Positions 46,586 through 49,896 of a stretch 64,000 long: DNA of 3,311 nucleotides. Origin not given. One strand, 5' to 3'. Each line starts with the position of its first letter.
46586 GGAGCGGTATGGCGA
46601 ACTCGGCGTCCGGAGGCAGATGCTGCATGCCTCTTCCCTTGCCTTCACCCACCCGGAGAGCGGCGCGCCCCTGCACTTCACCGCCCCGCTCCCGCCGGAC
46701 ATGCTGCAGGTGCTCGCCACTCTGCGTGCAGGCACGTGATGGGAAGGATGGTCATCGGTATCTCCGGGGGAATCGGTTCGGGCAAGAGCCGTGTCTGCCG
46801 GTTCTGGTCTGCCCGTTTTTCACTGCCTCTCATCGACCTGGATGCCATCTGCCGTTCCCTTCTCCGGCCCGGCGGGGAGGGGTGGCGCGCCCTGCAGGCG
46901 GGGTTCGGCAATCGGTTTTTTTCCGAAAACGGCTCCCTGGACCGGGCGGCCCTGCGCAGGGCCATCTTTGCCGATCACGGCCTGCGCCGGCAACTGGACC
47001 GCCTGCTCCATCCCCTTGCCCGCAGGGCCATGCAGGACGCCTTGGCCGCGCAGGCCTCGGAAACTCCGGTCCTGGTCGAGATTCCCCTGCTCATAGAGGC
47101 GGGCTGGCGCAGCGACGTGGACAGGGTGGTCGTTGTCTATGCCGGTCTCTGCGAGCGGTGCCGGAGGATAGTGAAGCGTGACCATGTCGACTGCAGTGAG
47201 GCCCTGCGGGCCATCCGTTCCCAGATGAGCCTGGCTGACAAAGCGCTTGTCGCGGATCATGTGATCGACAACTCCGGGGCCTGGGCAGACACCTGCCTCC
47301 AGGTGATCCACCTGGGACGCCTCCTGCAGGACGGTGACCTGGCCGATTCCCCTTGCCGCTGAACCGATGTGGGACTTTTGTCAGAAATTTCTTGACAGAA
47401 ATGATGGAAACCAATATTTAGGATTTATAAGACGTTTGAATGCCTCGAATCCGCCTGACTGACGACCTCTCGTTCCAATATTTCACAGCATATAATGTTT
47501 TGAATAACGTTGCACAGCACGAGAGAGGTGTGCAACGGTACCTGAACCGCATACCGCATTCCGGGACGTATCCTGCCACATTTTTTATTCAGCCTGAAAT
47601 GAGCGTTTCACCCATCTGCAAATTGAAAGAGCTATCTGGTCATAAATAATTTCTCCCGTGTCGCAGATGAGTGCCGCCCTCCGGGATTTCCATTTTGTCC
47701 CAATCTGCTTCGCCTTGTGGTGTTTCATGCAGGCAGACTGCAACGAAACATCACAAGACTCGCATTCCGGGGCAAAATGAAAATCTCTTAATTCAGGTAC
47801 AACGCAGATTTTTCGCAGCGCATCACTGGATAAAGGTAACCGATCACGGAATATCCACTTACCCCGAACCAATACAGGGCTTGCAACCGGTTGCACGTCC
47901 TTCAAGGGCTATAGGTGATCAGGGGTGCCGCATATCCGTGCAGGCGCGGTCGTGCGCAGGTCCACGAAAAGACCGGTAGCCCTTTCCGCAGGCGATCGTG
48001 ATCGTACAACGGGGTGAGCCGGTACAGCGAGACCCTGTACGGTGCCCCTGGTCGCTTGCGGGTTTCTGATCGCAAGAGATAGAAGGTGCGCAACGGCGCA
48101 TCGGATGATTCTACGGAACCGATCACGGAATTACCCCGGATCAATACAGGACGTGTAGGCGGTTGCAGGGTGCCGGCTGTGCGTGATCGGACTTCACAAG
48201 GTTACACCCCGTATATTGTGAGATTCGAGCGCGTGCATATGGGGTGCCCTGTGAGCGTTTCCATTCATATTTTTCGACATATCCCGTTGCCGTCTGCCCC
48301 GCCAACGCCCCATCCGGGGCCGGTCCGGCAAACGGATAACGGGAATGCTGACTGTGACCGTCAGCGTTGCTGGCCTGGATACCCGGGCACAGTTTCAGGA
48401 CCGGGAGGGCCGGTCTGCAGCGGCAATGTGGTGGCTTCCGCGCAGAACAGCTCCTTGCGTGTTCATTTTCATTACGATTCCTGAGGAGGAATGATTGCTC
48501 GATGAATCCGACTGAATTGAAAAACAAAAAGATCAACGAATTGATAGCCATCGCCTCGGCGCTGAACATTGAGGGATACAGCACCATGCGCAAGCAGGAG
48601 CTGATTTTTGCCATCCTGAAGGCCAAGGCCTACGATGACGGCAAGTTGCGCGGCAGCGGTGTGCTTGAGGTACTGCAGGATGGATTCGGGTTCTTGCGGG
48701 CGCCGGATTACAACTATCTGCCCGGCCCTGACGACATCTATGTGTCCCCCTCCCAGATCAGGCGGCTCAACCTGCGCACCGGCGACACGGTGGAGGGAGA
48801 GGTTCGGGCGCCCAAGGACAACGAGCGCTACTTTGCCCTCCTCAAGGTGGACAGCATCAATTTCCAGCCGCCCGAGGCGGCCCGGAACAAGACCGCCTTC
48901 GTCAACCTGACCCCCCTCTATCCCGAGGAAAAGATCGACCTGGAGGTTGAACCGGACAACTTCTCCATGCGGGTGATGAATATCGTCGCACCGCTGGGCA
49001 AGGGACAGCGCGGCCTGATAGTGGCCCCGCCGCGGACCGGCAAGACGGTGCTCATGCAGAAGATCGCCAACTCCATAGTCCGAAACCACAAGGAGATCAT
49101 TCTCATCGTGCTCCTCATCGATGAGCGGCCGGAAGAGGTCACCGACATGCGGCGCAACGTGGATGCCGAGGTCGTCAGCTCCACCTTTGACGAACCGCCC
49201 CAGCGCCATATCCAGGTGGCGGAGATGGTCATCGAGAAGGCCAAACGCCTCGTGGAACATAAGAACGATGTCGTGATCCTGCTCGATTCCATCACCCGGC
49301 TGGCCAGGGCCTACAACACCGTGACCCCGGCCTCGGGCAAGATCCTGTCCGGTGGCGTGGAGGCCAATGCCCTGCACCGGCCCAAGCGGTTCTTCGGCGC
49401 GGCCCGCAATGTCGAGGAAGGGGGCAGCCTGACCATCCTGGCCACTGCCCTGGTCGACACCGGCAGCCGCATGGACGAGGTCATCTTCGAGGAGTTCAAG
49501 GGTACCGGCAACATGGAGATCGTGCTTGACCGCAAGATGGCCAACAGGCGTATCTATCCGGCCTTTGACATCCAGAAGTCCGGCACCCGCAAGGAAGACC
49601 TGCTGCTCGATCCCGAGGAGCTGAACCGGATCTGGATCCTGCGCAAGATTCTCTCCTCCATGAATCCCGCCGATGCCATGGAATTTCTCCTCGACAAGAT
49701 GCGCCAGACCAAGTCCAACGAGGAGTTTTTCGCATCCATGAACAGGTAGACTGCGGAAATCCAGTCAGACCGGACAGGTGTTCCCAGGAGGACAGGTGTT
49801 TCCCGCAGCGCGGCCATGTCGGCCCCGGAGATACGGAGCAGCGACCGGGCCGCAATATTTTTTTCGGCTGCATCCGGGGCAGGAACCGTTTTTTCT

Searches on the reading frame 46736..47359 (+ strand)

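Call 69: search_protein_families(library=pfam, proteins=[window:46736-47359:+], max_evalue=0.00001)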
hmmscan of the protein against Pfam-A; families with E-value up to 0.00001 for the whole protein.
window:46736-47359:+ (208 aa): 1 family
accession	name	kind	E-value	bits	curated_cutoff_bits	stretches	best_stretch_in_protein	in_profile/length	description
PF01121.26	CoaE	-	1.5e-49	168.5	27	1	5-183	1-178/180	Dephospho-CoA kinase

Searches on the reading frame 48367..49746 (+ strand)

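Call 69: search_protein_families(library=pfam, proteins=[window:48367-49746:+], max_evalue=0.00001)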
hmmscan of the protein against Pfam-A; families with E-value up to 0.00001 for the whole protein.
window:48367-49746:+ (460 aa): 3 families
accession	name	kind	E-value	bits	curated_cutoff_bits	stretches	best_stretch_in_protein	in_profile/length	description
PF07497.18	Rho_RNA_bind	-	9.8e-35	118.7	27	1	97-170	2-73/73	Rho termination factor, RNA-binding domain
PF00006.31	ATP-synt_ab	-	3.1e-29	102.6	29.5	1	201-405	2-211/213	ATP synthase alpha/beta family, nucleotide-binding domain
PF07498.18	Rho_N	-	1.9e-18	66.6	24.9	1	50-88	1-39/43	Rho termination factor, N-terminal domain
